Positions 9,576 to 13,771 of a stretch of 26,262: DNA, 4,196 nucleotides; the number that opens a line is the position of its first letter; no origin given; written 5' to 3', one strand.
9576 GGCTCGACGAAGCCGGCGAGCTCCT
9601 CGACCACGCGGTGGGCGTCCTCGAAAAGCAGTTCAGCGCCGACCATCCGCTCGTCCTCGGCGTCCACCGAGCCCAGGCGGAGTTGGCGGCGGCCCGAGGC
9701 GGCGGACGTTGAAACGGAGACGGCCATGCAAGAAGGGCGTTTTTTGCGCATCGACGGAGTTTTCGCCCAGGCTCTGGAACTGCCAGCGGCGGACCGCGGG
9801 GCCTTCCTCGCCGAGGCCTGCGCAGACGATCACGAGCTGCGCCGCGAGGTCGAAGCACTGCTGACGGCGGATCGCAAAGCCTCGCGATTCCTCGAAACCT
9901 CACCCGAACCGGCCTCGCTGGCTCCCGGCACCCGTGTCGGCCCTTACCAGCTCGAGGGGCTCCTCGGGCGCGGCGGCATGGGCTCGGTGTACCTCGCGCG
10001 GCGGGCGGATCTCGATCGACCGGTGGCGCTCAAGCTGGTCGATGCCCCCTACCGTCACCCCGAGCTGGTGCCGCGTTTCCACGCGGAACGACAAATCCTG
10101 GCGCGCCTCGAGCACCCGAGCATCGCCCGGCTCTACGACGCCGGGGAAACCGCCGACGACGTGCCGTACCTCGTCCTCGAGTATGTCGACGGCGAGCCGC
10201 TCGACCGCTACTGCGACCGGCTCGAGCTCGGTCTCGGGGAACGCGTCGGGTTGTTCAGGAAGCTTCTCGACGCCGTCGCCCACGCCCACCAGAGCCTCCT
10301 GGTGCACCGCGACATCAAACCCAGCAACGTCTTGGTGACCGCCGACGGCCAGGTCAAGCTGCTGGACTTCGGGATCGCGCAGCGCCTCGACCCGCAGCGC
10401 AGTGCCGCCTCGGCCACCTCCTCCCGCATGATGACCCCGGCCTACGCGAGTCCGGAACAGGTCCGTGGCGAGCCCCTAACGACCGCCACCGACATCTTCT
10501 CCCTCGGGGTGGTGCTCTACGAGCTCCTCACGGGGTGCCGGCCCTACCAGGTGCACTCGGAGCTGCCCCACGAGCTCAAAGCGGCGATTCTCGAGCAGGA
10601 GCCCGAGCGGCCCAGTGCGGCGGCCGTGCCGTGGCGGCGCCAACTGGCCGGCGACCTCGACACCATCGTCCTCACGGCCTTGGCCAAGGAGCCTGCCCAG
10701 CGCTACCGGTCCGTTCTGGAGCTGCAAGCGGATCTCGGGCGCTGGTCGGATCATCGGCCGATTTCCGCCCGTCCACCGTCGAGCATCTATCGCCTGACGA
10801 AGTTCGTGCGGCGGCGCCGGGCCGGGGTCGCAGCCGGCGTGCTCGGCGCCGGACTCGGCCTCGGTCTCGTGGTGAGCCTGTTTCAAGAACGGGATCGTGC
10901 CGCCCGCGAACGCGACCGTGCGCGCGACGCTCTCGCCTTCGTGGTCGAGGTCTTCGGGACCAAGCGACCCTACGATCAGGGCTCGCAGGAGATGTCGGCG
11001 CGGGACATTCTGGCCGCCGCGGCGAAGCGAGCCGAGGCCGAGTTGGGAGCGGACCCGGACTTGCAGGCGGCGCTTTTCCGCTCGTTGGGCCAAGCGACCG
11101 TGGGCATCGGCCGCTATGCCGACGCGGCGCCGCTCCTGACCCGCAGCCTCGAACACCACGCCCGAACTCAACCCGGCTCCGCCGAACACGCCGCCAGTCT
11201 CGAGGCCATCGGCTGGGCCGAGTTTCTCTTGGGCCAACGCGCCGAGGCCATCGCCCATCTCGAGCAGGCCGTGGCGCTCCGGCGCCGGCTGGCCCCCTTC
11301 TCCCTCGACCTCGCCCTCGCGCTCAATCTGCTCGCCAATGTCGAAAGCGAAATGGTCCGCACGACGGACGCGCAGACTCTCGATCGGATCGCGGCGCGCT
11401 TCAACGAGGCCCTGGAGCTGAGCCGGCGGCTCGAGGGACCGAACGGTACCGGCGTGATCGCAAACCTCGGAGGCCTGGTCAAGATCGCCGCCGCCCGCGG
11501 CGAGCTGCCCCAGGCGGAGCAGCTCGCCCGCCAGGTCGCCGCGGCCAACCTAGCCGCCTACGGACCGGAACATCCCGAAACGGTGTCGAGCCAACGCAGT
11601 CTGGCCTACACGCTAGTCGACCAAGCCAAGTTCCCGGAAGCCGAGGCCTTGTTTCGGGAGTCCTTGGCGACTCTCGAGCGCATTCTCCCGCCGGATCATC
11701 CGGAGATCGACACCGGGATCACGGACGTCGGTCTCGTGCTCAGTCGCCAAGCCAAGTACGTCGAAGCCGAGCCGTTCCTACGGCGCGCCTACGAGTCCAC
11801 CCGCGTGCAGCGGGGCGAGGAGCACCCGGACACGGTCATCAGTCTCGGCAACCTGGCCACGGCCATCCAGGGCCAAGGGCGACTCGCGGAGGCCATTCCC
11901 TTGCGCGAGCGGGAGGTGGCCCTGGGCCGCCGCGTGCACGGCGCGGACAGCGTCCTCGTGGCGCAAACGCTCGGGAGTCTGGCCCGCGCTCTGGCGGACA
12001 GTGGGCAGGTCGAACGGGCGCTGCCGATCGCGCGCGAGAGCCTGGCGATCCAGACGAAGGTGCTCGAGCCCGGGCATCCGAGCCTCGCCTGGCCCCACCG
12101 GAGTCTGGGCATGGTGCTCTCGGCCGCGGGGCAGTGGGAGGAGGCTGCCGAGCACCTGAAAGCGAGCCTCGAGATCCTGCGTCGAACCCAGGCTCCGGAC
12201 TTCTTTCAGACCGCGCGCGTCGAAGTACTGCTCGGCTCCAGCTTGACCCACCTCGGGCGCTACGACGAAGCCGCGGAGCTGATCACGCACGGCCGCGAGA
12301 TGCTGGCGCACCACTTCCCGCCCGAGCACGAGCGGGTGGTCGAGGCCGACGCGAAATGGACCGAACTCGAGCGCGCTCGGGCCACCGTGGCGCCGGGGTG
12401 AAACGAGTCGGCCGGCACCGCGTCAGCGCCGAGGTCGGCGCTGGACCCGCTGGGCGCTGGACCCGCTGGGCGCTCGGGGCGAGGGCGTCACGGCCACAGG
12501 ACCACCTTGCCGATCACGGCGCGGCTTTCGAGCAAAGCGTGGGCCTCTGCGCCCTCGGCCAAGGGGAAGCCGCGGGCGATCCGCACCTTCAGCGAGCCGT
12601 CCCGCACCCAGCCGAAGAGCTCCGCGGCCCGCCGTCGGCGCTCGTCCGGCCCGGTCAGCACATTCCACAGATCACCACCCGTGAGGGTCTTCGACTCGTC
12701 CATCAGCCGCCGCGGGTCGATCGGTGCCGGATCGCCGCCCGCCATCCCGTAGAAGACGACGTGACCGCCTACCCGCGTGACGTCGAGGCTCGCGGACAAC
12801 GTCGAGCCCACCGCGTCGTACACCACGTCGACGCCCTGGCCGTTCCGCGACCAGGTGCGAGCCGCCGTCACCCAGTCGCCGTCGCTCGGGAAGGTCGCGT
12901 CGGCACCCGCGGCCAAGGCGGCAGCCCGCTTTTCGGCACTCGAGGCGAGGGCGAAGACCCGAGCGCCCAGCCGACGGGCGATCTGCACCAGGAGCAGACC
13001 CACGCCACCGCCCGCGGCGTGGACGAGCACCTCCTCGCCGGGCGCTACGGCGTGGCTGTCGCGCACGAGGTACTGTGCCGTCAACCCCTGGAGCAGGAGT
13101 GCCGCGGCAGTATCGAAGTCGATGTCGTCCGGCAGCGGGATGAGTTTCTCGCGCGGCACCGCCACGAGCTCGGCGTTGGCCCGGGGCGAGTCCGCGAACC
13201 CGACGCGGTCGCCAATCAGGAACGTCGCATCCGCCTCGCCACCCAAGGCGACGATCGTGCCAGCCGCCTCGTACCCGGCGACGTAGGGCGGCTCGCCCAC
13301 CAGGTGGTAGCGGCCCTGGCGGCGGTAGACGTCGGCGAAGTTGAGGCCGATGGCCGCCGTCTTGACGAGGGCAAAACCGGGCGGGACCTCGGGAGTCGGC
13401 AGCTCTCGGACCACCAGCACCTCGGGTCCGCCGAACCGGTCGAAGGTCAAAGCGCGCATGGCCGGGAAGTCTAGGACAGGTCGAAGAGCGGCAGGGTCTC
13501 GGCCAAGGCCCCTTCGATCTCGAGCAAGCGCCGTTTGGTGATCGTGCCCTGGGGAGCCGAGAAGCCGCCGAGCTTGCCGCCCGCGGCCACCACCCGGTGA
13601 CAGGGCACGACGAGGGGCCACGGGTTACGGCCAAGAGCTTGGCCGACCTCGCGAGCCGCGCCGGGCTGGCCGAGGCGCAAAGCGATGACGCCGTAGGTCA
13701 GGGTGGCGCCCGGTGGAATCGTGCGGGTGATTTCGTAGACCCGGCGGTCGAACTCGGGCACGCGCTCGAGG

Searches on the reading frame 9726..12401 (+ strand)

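Call 60: search_protein_families(library=pfam, proteins=[window:9726-12401:+], max_evalue=0.001)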
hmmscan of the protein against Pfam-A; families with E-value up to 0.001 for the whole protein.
window:9726-12401:+ (891 aa): 16 families
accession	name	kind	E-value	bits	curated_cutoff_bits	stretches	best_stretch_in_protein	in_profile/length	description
PF13424.12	TPR_12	-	2.9e-53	178.4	30.1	5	746-819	3-76/77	Tetratricopeptide repeat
PF00069.31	Pkinase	-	9.3e-49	166.6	31.7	1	74-327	1-252/263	Protein kinase domain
PF13374.12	TPR_10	-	4.8e-40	134.9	27.5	3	619-660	1-42/42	Tetratricopeptide repeat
PF07714.23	PK_Tyr_Ser-Thr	-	9.1e-30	104.2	23.1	1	76-278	3-209/258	Protein tyrosine and serine/threonine kinase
PF24885.1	TPR_NPHP3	-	1.7e-17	64.1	100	1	647-738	126-217/239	Nephrocystin-3 TPR domain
PF13176.12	TPR_7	-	8.1e-14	50.9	27.9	0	793-819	4-30/36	Tetratricopeptide repeat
PF07719.23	TPR_2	-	4.9e-13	48.5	27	0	490-519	2-31/34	Tetratricopeptide repeat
PF17874.7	TPR_MalT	-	2.9e-11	43.7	45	1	686-781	64-156/336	MalT-like TPR region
PF00515.34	TPR_1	-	3.5e-11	42.9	27.8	0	792-817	5-30/34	Tetratricopeptide repeat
PF07721.20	TPR_4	-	2.8e-07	30.9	27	0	788-811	1-24/26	Tetratricopeptide repeat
PF03109.22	ABC1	-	7.7e-07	28.9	22.9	1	148-225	144-221/244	ABC1 atypical kinase-like domain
PF01636.29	APH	-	3e-06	27.6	23.2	0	176-223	154-202/239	Phosphotransferase enzyme family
PF13181.12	TPR_8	-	3.2e-06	27.3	25.7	0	491-520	3-32/34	Tetratricopeptide repeat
PF13432.12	TPR_16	-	5.3e-06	27.2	32.7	0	454-518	3-60/65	Tetratricopeptide repeat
PF13414.12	TPR_11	-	5.5e-05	23.2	26.8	0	498-532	3-37/42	TPR repeat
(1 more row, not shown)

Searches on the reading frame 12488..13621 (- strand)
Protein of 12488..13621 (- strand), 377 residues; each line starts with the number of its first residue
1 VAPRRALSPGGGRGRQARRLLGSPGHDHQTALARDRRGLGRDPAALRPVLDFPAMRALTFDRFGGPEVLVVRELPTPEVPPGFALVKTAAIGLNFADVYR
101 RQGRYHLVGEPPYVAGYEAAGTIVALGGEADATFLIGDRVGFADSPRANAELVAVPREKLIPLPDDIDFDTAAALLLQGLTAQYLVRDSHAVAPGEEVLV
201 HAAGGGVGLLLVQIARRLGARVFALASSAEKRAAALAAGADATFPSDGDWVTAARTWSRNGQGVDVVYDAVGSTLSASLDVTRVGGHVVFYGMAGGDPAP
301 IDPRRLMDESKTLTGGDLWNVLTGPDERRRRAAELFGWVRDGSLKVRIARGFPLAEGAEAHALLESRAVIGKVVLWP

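Call 60: search_protein_families(library=pfam, proteins=[window:12488-13621:-], max_evalue=0.001)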
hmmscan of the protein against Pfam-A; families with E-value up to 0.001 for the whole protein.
window:12488-13621:- (377 aa): 3 families
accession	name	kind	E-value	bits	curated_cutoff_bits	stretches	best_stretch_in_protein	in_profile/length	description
PF00107.32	ADH_zinc_N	-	8e-25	87.7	31.8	1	206-315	1-111/129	Zinc-binding dehydrogenase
PF13602.12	ADH_zinc_N_2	-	7.6e-21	75.9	27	1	252-375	12-134/134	Zinc-binding dehydrogenase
PF08240.17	ADH_N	-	9e-11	42.4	23.5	1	81-192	2-99/104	Alcohol dehydrogenase GroES-like domain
